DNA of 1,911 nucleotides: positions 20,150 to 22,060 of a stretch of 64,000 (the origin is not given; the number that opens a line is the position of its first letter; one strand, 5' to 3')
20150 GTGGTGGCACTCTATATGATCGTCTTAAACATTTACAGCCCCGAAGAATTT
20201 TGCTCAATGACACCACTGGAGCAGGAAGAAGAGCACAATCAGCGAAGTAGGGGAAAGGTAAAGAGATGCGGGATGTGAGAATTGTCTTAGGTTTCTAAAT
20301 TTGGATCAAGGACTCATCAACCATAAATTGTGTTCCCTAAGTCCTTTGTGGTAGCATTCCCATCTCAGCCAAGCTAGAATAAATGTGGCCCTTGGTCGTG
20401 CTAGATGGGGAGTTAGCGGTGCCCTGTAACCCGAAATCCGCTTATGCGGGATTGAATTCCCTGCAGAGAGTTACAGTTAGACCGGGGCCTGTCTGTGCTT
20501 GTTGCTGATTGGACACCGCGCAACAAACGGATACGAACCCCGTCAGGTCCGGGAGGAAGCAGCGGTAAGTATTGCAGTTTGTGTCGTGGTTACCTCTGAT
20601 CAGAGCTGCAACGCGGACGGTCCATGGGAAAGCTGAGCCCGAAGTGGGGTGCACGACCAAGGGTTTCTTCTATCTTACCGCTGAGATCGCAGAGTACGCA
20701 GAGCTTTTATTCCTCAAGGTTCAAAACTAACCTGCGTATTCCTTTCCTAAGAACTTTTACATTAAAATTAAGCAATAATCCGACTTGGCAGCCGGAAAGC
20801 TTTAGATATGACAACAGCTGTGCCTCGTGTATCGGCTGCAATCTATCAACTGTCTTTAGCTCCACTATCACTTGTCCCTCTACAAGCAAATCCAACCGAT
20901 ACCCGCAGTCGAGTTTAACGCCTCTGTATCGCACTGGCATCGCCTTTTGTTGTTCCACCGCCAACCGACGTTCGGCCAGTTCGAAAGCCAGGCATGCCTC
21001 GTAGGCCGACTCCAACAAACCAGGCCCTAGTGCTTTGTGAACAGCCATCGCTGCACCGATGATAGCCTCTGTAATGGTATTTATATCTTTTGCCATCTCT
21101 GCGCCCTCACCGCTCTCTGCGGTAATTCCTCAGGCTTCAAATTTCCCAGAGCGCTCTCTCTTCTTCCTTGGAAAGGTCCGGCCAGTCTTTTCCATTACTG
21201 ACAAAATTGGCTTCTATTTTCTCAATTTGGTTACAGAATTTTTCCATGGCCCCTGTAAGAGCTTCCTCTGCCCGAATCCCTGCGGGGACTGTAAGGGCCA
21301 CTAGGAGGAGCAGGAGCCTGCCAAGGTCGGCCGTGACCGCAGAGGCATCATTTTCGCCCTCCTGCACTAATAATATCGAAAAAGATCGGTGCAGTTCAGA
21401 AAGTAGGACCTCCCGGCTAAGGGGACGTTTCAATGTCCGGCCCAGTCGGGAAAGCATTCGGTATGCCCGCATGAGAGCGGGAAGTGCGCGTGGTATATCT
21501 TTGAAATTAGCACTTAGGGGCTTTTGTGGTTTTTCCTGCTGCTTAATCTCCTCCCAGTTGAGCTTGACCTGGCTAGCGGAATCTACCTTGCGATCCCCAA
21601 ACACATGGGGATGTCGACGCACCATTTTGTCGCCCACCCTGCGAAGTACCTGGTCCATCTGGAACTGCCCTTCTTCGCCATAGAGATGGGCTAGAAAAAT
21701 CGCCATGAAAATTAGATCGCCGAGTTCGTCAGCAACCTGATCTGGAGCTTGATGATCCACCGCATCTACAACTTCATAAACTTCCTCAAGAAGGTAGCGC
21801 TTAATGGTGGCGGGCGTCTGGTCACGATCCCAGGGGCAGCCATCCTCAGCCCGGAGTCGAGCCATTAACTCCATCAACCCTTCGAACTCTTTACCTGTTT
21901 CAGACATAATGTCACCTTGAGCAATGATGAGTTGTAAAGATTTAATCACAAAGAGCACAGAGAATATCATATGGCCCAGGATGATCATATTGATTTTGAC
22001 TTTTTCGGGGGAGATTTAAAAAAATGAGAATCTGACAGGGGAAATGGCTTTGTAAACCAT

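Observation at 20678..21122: GxxExxY nuclease-fold gene exactly bracketed by a word-type inverted repeat and wedged between SRP RNA and mazG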

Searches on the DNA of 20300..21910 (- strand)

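Call 29: search_rna_families(sources=[L037, L098, L053, L080, L062, L068, L046, L030, L051, L045, L063, L022, L029, L072, L088, L076, L081, L086, L048, L028], threshold=gathering)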
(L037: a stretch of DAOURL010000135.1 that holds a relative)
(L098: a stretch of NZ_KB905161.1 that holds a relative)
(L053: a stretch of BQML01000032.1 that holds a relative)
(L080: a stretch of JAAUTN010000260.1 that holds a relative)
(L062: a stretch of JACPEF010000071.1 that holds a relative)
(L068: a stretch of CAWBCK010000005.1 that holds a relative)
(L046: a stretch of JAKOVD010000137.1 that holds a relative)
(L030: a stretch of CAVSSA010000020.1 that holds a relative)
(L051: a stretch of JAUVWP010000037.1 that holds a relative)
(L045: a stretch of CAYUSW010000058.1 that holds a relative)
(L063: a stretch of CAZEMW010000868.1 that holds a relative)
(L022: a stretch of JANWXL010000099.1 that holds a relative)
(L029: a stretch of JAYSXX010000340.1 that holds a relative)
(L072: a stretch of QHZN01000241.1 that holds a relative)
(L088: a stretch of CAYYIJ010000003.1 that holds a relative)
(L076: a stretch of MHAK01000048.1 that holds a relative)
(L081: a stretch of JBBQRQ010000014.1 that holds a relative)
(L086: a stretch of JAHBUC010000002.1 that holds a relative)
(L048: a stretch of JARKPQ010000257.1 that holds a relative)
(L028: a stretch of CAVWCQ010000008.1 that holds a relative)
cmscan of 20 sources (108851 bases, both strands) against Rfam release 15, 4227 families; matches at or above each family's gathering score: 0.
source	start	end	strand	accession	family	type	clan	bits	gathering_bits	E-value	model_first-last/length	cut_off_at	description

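Call 30: search_rna_families(source=window, start=20300, end=21300, threshold=evalue, max_evalue=10)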
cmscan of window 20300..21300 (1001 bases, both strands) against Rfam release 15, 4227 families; matches with E-value up to 10: 2.
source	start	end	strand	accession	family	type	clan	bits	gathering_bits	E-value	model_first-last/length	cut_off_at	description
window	20396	20656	+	RF01854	Bacteria_large_SRP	Gene;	CL00003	152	60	3.8e-26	1-256/256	no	Bacterial large signal recognition particle RNA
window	21166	21281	-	RF01964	RMST_3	Gene; lncRNA;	-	14.1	55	9.8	1-109/109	no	Rhabdomyosarcoma 2 associated transcript conserved region 3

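Call 52: search_rna_families(sources=[L037, L319, L326, L308, L274, L229], threshold=evalue, max_evalue=1)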
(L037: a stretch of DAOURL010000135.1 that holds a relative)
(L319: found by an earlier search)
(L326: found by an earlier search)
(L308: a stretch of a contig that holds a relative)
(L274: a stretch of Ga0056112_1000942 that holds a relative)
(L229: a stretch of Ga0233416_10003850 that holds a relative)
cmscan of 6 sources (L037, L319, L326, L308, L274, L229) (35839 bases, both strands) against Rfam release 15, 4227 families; matches with E-value up to 1: 10.
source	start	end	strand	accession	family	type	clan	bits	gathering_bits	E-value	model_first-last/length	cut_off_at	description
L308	22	113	+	RF03777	MIR533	Gene; miRNA;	-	37.3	80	0.00015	1-125/125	no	MIR533 microRNA precursor family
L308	27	109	-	RF03457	MIR173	Gene; miRNA;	-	37.1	70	0.0003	1-102/102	no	MIR173 microRNA precursor family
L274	3032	3110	+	RF03457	MIR173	Gene; miRNA;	-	36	70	0.00063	1-102/102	no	MIR173 microRNA precursor family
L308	25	110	+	RF03457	MIR173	Gene; miRNA;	-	35.5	70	0.00085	1-102/102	no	MIR173 microRNA precursor family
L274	3032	3110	-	RF03457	MIR173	Gene; miRNA;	-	35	70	0.0011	1-102/102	no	MIR173 microRNA precursor family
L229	1808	1879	+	RF03205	mir-1898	Gene; miRNA;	-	28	78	0.31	1-61/61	no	mir-1898 microRNA precursor family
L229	1812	1875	-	RF03457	MIR173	Gene; miRNA;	-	27.7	70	0.11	1-102/102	no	MIR173 microRNA precursor family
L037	218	283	-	RF03629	mir-641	Gene; miRNA;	-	27.5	100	0.29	1-98/98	no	mir-641 microRNA precursor family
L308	36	100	+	RF03629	mir-641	Gene; miRNA;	-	27.4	100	0.3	1-98/98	no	mir-641 microRNA precursor family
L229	1803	1884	+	RF03457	MIR173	Gene; miRNA;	-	24.4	70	0.94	1-102/102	no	MIR173 microRNA precursor family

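Call 63: search_rna_families(sources=[L340, L341, L342, L343, L344, L007, L008, L010], threshold=gathering)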
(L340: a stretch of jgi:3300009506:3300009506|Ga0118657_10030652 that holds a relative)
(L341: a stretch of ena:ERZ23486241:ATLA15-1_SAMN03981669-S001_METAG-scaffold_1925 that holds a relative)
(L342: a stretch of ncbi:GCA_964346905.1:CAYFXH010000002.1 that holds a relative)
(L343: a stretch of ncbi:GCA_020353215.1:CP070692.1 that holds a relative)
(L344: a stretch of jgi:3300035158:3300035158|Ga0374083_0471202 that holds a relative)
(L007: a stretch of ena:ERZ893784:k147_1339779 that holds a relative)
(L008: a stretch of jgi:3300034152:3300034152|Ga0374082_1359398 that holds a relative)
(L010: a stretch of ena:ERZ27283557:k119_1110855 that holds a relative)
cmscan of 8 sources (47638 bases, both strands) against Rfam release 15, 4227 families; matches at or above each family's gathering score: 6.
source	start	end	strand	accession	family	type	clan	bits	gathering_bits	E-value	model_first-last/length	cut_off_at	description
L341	3294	3554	-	RF01854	Bacteria_large_SRP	Gene;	CL00003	159.3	60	6.8e-26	1-256/256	no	Bacterial large signal recognition particle RNA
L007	4188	4448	-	RF01854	Bacteria_large_SRP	Gene;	CL00003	157.4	60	1.6e-25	1-256/256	no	Bacterial large signal recognition particle RNA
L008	4441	4701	-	RF01854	Bacteria_large_SRP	Gene;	CL00003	155.6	60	3.6e-25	1-256/256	no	Bacterial large signal recognition particle RNA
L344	3289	3549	-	RF01854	Bacteria_large_SRP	Gene;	CL00003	146.1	60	2.5e-23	1-256/256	no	Bacterial large signal recognition particle RNA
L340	3403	3663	-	RF01854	Bacteria_large_SRP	Gene;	CL00003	143.7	60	7.4e-23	1-256/256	no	Bacterial large signal recognition particle RNA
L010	3191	3451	-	RF01854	Bacteria_large_SRP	Gene;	CL00003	141.4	60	2.1e-22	1-256/256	no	Bacterial large signal recognition particle RNA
